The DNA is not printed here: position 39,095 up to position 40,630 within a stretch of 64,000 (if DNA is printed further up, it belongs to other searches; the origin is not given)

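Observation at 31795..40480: Orphan IolD + minimal CUT2 importer + two Fe(II)/2OG-oxygenase-like proteins flanking a Gfo/Idh/MocA oxidoreductase: an unassigned cyclitol or substituted-sugar module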

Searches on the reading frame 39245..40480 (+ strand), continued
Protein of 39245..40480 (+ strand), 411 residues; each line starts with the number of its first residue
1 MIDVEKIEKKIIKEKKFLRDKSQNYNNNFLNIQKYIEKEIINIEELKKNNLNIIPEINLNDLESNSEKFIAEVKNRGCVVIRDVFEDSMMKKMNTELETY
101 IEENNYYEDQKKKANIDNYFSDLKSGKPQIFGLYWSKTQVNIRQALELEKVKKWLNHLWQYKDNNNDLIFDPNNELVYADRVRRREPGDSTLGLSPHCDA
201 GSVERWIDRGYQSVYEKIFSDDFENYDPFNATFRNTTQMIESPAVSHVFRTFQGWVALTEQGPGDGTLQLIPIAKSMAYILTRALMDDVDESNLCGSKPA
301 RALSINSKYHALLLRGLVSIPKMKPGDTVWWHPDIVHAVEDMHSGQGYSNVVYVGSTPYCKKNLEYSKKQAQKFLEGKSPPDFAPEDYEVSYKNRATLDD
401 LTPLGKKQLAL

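Call 33: search_protein_families(library=pfam, proteins=[L011:5450-6331:-, L011:4331-5443:-, L018:6303-7193:-, L015:7639-8916:+, L017:433-1689:-, L025:8907-9962:+, L016:9162-9659:+, L018:3243-4274:-, L019:3225-4337:-], max_evalue=0.001)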
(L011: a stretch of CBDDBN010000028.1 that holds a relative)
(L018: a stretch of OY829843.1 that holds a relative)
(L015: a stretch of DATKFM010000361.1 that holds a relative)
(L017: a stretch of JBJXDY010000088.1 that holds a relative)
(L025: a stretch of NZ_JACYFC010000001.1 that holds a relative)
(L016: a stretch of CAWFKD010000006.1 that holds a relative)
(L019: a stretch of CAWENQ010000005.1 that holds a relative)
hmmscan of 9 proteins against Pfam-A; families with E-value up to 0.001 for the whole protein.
L011:5450-6331:- (293 aa): 1 family
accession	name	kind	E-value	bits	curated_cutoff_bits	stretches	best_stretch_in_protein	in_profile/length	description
PF00528.27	BPD_transp_1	-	3.9e-13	50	26.4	1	102-281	3-177/184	Binding-protein-dependent transport system inner membrane component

L011:4331-5443:- (370 aa): 10 families
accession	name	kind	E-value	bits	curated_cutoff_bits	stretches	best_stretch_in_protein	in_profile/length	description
PF00005.33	ABC_tran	-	2.2e-34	119.4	25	1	19-161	1-136/137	ABC transporter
PF17912.7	OB_MalK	-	1.6e-13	51.8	27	1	235-292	1-53/53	MalK OB fold domain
PF13304.12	AAA_21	-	1.2e-08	35.8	27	0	103-193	206-299/304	AAA domain, putative AbiEii toxin, Type IV TA system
PF08402.16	TOBE_2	-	3.7e-07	30.6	21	1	285-361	1-76/76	TOBE domain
PF03459.23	TOBE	-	3.1e-06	27.8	22.3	1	309-360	8-64/64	TOBE domain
PF02463.25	SMC_N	-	5.8e-06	26.3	40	1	29-208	24-215/220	RecF/RecN/SMC N terminal domain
PF03193.22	RsgA_GTPase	-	8.6e-05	22.9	30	1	30-61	107-138/174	RsgA GTPase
PF13555.12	AAA_29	-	0.00044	20.4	27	1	20-49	13-42/61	P-loop containing region of AAA domain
PF13401.12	AAA_22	-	0.00047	20.9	27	1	28-54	4-30/130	AAA domain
PF17850.7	CysA_C_terminal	-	0.00052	21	29.7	0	264-292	17-41/43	CysA C-terminal regulatory domain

L018:6303-7193:- (296 aa): 1 family
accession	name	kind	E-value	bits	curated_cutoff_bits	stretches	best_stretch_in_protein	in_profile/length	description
PF00528.27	BPD_transp_1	-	1.3e-16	61.4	26.4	1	90-285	3-171/184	Binding-protein-dependent transport system inner membrane component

L015:7639-8916:+ (425 aa): 0 families

L017:433-1689:- (418 aa): 2 families
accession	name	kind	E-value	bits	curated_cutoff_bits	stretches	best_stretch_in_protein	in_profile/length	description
PF01547.30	SBP_bac_1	-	2.6e-36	126.6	26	1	42-315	8-292/307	Bacterial extracellular solute-binding protein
PF13416.11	SBP_bac_8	-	6.4e-19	69.2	27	1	66-350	19-269/279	Bacterial extracellular solute-binding protein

L025:8907-9962:+ (351 aa): 1 family
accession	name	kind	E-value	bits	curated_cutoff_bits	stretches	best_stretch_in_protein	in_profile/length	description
PF00356.27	LacI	-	3.4e-16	59.2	27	1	33-76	1-43/46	Bacterial regulatory proteins, lacI family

L016:9162-9659:+ (165 aa): 2 families
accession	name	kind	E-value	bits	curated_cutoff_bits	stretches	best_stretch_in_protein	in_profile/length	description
PF01050.24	MannoseP_isomer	-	4.8e-39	133.6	23.6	1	58-160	14-116/116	Mannose-6-phosphate isomerase C-terminal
PF07883.17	Cupin_2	-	3.9e-10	39.7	27.2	1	77-144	3-69/70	Cupin domain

L018:3243-4274:- (343 aa): 4 families
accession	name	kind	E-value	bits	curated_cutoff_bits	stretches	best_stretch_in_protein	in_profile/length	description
PF02894.22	GFO_IDH_MocA_C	-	1.1e-22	81.4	22.9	1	130-341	1-216/218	Oxidoreductase family, C-terminal alpha/beta domain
PF01408.29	GFO_IDH_MocA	-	6.5e-21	75.7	24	1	2-115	1-117/120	Oxidoreductase family, NAD-binding Rossmann fold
PF22725.1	GFO_IDH_MocA_C3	-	9.6e-19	68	27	1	126-242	1-123/124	GFO/IDH/MocA C-terminal domain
PF03447.22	NAD_binding_3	-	5.7e-05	24.2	24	1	9-90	2-88/116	Homoserine dehydrogenase, NAD binding domain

L019:3225-4337:- (370 aa): 4 families
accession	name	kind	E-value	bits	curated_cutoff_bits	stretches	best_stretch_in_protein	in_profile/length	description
PF00891.24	Methyltransf_2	-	4.6e-44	150.7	22.3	1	145-347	4-208/210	O-methyltransferase domain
PF08100.18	Dimerisation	-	2.2e-15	56.7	25.6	1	37-119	4-91/93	O-methyltransferase dimerisation domain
PF25213.1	HVO_A0261_N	-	4.6e-08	33.3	35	1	52-125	5-77/86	HVO_A0261 N-terminal domain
PF13649.12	Methyltransf_25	-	0.00063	20.8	27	0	205-299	1-96/97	Methyltransferase domain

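Call 34: search_protein_families(library=pfam, proteins=[L006:6113-7066:+, L008:9609-9983:+, L009:8008-8622:+, L008:14436-15671:+, L009:10017-10910:+, L009:10907-11959:+, L006:5218-6120:+, L008:8712-9605:+, L009:532-1656:+, L006:3976-5217:+], max_evalue=0.001)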
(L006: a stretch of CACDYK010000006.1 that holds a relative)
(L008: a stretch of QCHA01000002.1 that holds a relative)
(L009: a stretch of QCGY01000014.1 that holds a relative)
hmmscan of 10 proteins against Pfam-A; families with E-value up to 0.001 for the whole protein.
L006:6113-7066:+ (317 aa): 2 families
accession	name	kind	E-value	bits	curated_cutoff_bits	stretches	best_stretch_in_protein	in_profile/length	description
PF02826.25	2-Hacid_dh_C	-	1.6e-50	171.4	25.1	1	113-285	2-178/178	D-isomer specific 2-hydroxyacid dehydrogenase, NAD binding domain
PF00389.36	2-Hacid_dh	-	3.2e-12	46.7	24.6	1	5-311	2-128/134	D-isomer specific 2-hydroxyacid dehydrogenase, catalytic domain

L008:9609-9983:+ (124 aa): 2 families
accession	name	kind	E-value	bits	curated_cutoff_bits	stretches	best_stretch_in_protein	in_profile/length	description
PF01641.26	SelR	-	1.1e-42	145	24.9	1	9-122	1-116/116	SelR domain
PF01155.25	HypA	-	0.00092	19.7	28.9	0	18-99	51-99/112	Hydrogenase/urease nickel incorporation, metallochaperone, hypA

L009:8008-8622:+ (204 aa): 1 family
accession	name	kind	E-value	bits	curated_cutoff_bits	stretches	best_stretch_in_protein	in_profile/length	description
PF01810.24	LysE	-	1.8e-21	77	25.6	1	14-200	1-191/193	LysE type translocator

L008:14436-15671:+ (411 aa): 3 families
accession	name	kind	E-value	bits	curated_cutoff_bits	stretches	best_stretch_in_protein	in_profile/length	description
PF13458.12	Peripla_BP_6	-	4.3e-48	165.2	31.7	1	33-380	2-339/343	Periplasmic binding protein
PF13433.12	Peripla_BP_5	-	8.4e-22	78.2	27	2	38-127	6-91/363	Periplasmic binding protein domain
PF01094.35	ANF_receptor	-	4.9e-12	46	25.4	1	55-257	5-204/353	Receptor family ligand binding region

L009:10017-10910:+ (297 aa): 1 family
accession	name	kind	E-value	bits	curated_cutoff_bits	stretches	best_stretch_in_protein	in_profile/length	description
PF02653.21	BPD_transp_2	-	1.2e-35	123.4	26.8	1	18-283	4-268/269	Branched-chain amino acid transport system / permease component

L009:10907-11959:+ (350 aa): 1 family
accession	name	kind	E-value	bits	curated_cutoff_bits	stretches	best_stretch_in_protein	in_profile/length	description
PF02653.21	BPD_transp_2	-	1.1e-28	100.6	26.8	1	33-314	9-268/269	Branched-chain amino acid transport system / permease component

L006:5218-6120:+ (300 aa): 1 family
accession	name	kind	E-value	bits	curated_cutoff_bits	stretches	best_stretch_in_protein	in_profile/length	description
PF00892.27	EamA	-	3.4e-40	137.9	28.2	2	158-294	2-134/135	EamA-like transporter family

L008:8712-9605:+ (297 aa): 1 family
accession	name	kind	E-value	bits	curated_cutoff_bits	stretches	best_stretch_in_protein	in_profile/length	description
PF00850.24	Hist_deacetyl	-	3.4e-53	181.4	27.9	1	27-278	9-285/298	Histone deacetylase domain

L009:532-1656:+ (374 aa): 1 family
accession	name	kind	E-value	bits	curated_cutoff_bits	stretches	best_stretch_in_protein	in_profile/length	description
PF01098.24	FTSW_RODA_SPOVE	-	1.9e-93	313.8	26.4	1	24-369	4-354/356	Cell cycle protein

L006:3976-5217:+ (413 aa): 4 families
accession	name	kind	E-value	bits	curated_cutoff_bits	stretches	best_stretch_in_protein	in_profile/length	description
PF01266.30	DAO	-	1.5e-55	189.6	27.9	1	7-392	2-351/353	FAD dependent oxidoreductase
PF13450.12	NAD_binding_8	-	1e-06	29.3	21.9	1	9-49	1-42/68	NAD(P)-binding Rossmann-like domain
PF13454.12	NAD_binding_9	-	0.00034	21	21.8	0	9-46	2-43/155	FAD-NAD(P)-binding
PF07992.20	Pyr_redox_2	-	0.00047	20.1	26.1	0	6-36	2-32/291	Pyridine nucleotide-disulphide oxidoreductase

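Call 46: search_protein_families(library=ncbifam, proteins=[L001:11289-12269:+, L003:1906-2823:+, L003:4151-5122:+, L003:6976-8004:+, L003:8064-8999:+, L003:9016-10008:+, L031:3451-4428:-, L002:8027-8803:+], max_evalue=0.001)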
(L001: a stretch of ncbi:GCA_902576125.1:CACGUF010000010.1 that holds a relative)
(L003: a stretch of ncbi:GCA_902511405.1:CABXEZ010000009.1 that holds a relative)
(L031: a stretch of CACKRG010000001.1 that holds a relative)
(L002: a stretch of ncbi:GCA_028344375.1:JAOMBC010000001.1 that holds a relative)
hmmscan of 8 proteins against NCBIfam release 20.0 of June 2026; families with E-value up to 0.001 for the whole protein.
L001:11289-12269:+ (326 aa): 4 families
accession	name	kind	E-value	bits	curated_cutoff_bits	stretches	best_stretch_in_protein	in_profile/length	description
NF052549.1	FAdesatDesBBac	equivalog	6.8e-12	45.3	500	1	11-293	16-295/340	Delta(10) desaturase DesB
NF041365.1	GntB_guanitoxin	equivalog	1.4e-11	44.3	380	1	15-288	10-279/308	guanitoxin biosynthesis L-arginine gamma (S) hydroxylase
NF045688.1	BCarotHydoxCrtR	equivalog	0.00015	21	475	0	196-289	166-258/297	beta-carotene hydroxylase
NF052548.1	FAdesatDesABac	equivalog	0.00044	19.5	500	0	33-117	32-115/328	Delta(5) desaturase DesA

L003:1906-2823:+ (305 aa): 22 families
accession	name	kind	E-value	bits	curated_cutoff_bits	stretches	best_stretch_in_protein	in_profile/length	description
NF007936.0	PRK10653.1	equivalog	2.2e-51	175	337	1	16-292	16-289/295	ribose ABC transporter substrate-binding protein RbsB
NF007254.0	PRK09701.1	equivalog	1.2e-47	162.7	335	1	27-290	28-298/311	D-allose transporter substrate-binding protein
NF052284.1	rhzpin_SBP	equivalog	5.3e-25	88.1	420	1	32-303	7-279/289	rhizopine catabolism ABC transporter substrate-binding protein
NF041827.1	YtfQ_transport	equivalog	1e-24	87.1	510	1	23-300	23-307/320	galactofuranose ABC transporter, galactofuranose-binding protein YtfQ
TIGR02637.1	RhaS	equivalog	2.5e-22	79.5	342.25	1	37-283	8-259/302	rhamnose ABC transporter substrate-binding protein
NF007075.0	PRK09526.1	subfamily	6.8e-22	77.8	340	1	45-296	81-326/358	LacI family DNA-binding transcriptional regulator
NF007743.0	PRK10423.1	equivalog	1.2e-20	73.9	531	1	37-275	69-303/330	ribose operon transcriptional repressor RbsR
TIGR02634.1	xylF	equivalog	1e-19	71.3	389.55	1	42-287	13-262/302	D-xylose ABC transporter substrate-binding protein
NF047341.1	lactose_RbsR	equivalog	1.3e-18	67.4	382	1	35-271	69-297/331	ribose utilization transcriptional repressor RbsR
NF007680.0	PRK10355.1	equivalog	2.4e-15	56.6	504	1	52-287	50-289/331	D-xylose ABC transporter substrate-binding protein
NF011924.1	PRK15395.1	equivalog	3.6e-15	55.9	420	2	189-285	204-301/329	galactose/glucose ABC transporter substrate-binding protein MglB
NF051853.1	TransRegUriRCory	equivalog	1.6e-14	53.8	550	1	38-246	69-271/327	transcriptional regulator UriR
NF007979.0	PRK10703.1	equivalog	8e-14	51.5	501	1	39-248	71-280/341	HTH-type transcriptional repressor PurR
NF007449.0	PRK10014.1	subfamily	1.2e-13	50.9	310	1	38-232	75-266/342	Mal regulon transcriptional regulator MalI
NF008185.0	PRK10936.1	equivalog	3.8e-12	45.8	200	1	39-301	59-320/346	TMAO reductase system periplasmic protein TorT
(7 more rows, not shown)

L003:4151-5122:+ (323 aa): 12 families
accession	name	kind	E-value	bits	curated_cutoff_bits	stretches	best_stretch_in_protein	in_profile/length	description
NF052284.1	rhzpin_SBP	equivalog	6e-29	101.1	420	1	27-317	3-283/289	rhizopine catabolism ABC transporter substrate-binding protein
NF007254.0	PRK09701.1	equivalog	6.5e-12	45.2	335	1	1-286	1-283/311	D-allose transporter substrate-binding protein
TIGR02634.1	xylF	equivalog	2.5e-09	37.1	389.55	1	37-161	10-128/302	D-xylose ABC transporter substrate-binding protein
NF007936.0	PRK10653.1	equivalog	3.7e-09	36.3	337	1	1-284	3-271/295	ribose ABC transporter substrate-binding protein RbsB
NF041827.1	YtfQ_transport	equivalog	1.7e-08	33.7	510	1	55-279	50-276/320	galactofuranose ABC transporter, galactofuranose-binding protein YtfQ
NF011924.1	PRK15395.1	equivalog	7.1e-08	31.9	420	1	1-151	1-151/329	galactose/glucose ABC transporter substrate-binding protein MglB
TIGR02637.1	RhaS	equivalog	1e-06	28.2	342.25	1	34-284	7-250/302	rhamnose ABC transporter substrate-binding protein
NF008185.0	PRK10936.1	equivalog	1.2e-05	24.3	200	1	33-285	55-294/346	TMAO reductase system periplasmic protein TorT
NF007680.0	PRK10355.1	equivalog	2.9e-05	23.4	504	1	24-162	25-156/331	D-xylose ABC transporter substrate-binding protein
TIGR01481.1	ccpA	equivalog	0.00022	20.8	442.35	1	31-149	66-175/330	catabolite control protein A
NF007449.0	PRK10014.1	subfamily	0.00022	20.4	310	1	33-115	72-151/342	Mal regulon transcriptional regulator MalI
TIGR02955.1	TMAO_TorT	equivalog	0.00097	18.5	310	0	36-152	10-121/295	TMAO reductase system periplasmic protein TorT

L003:6976-8004:+ (342 aa): 3 families
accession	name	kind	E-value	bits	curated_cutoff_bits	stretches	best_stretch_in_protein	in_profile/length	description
NF052548.1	FAdesatDesABac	equivalog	6.9e-08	32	500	1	42-129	30-116/328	Delta(5) desaturase DesA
NF041365.1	GntB_guanitoxin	equivalog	1.8e-07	30.9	380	1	26-305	10-281/308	guanitoxin biosynthesis L-arginine gamma (S) hydroxylase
NF052549.1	FAdesatDesBBac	equivalog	0.00043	19.7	500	0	13-309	3-295/340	Delta(10) desaturase DesB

L003:8064-8999:+ (311 aa): 4 families
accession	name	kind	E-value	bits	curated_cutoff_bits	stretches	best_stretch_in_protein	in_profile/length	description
NF045813.1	DxPntBtaHylase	equivalog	8.8e-11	41.6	550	1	120-253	126-257/285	1-deoxypentalenic acid 11-beta-hydroxylase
TIGR01762.1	chlorin-enz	subfamily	6.7e-07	28.9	226.3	1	139-232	125-234/288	chlorinating enzyme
TIGR04324.1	SpoChoClust_2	subfamily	3.9e-06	26.6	150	1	101-245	83-214/248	sporadic carbohydrate cluster 2OG-Fe(II) oxygenase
TIGR02408.1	ectoine_ThpD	equivalog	8.7e-06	25.3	336.5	1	2-242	17-246/277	ectoine hydroxylase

L003:9016-10008:+ (330 aa): 4 families
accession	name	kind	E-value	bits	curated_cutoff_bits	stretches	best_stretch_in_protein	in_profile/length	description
NF052549.1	FAdesatDesBBac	equivalog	4.1e-10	39.5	500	1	8-298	9-299/340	Delta(10) desaturase DesB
NF041365.1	GntB_guanitoxin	equivalog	5.6e-08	32.5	380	1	15-287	10-277/308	guanitoxin biosynthesis L-arginine gamma (S) hydroxylase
NF052548.1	FAdesatDesABac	equivalog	1.2e-06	27.9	500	0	23-118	22-116/328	Delta(5) desaturase DesA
NF045688.1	BCarotHydoxCrtR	equivalog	6.9e-06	25.3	475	0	37-283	28-251/297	beta-carotene hydroxylase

L031:3451-4428:- (325 aa): 7 families
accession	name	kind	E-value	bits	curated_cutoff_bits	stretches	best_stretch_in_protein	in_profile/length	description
TIGR02631.1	xylA_Arthro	equivalog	5e-17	62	447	1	60-277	71-295/382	xylose isomerase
TIGR02635.1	RhaI_grampos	equivalog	5.5e-17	61.8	531.35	1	62-322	74-340/378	L-rhamnose isomerase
TIGR02629.1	L_rham_iso_rhiz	equivalog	5.4e-11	42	646.75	1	10-320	48-371/412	L-rhamnose catabolism isomerase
NF003998.0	PRK05474.1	subfamily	7.6e-10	38.1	459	1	77-260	141-331/439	xylose isomerase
TIGR02630.1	xylose_isom_A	equivalog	8e-09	34.9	533.25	1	62-243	124-313/435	xylose isomerase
NF009115.0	PRK12465.1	subfamily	5.7e-06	25.3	888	1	82-242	155-322/445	xylose isomerase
NF041099.2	keto_glucon_epim_IolO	equivalog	0.00059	19.2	300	1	59-290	50-268/269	5-keto-L-gluconate epimerase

L002:8027-8803:+ (258 aa): 229 families (the best 25 are shown)
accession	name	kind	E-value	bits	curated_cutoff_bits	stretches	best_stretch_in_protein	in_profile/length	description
NF005309.0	PRK06841.1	subfamily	2.1e-49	168.3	286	1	8-255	14-252/255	GolD/DthD family dehydrogenase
NF005559.1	PRK07231.1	subfamily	4.8e-49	167.1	215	1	8-256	3-248/249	glucose 1-dehydrogenase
NF004791.0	PRK06138.1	equivalog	6.9e-49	166.4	312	1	11-256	7-250/252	SDR family oxidoreductase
NF009466.0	PRK12826.1-2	subfamily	8.2e-49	166.3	222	1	9-257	3-246/248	3-oxoacyl-ACP reductase FabG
NF052558.1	MBtsdlDhBudC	equivalog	1.2e-48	165.9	270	1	7-255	1-241/250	meso-2,3-butanediol dehydrogenase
NF004198.0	PRK05653.1-3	equivalog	1.7e-48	165.2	296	1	6-257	4-248/248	3-oxoacyl-ACP reductase FabG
TIGR01830.1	3oxo_ACP_reduc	equivalog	1.4e-46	159.2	297.75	1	13-255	2-238/239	3-oxoacyl-[acyl-carrier-protein] reductase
NF006366.0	PRK08589.1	equivalog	1.6e-46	158.8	386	1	8-256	5-253/272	SDR family oxidoreductase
NF005007.0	PRK06398.1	equivalog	3.1e-46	157.6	341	1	7-255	5-245/259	aldose dehydrogenase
NF009464.0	PRK12824.1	subfamily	3.4e-46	157.9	269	1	12-257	5-244/245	3-oxoacyl-ACP reductase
NF004818.0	PRK06172.1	equivalog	4.6e-45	153.9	336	1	7-256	5-251/253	SDR family oxidoreductase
NF005067.0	PRK06484.1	equivalog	1.8e-44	152.2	713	1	9-255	9-251/524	short chain dehydrogenase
NF009093.0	PRK12429.1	subfamily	1.6e-43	148.9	258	1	8-257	4-258/259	3-hydroxybutyrate dehydrogenase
NF005472.0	PRK07067.1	equivalog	5.2e-43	147.4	338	1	8-257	5-256/257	L-iditol 2-dehydrogenase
NF009468.0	PRK12826.1-4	equivalog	1.9e-42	145.7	318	1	6-257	4-249/256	SDR family oxidoreductase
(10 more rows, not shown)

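Call 81: search_protein_families(library=ncbifam, proteins=[L001:12266-13096:-], max_evalue=1e-10)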
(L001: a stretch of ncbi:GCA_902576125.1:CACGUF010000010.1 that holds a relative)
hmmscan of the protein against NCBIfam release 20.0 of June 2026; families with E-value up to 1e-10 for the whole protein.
L001:12266-13096:- (276 aa): 2 families
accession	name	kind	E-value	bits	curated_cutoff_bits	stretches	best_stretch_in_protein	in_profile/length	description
NF001452.0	PRK00311.1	subfamily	2.8e-30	105.5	272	1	105-256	119-263/267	3-methyl-2-oxobutanoate hydroxymethyltransferase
TIGR00222.1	panB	equivalog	4.1e-26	92.1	207.55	1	105-255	116-259/264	3-methyl-2-oxobutanoate hydroxymethyltransferase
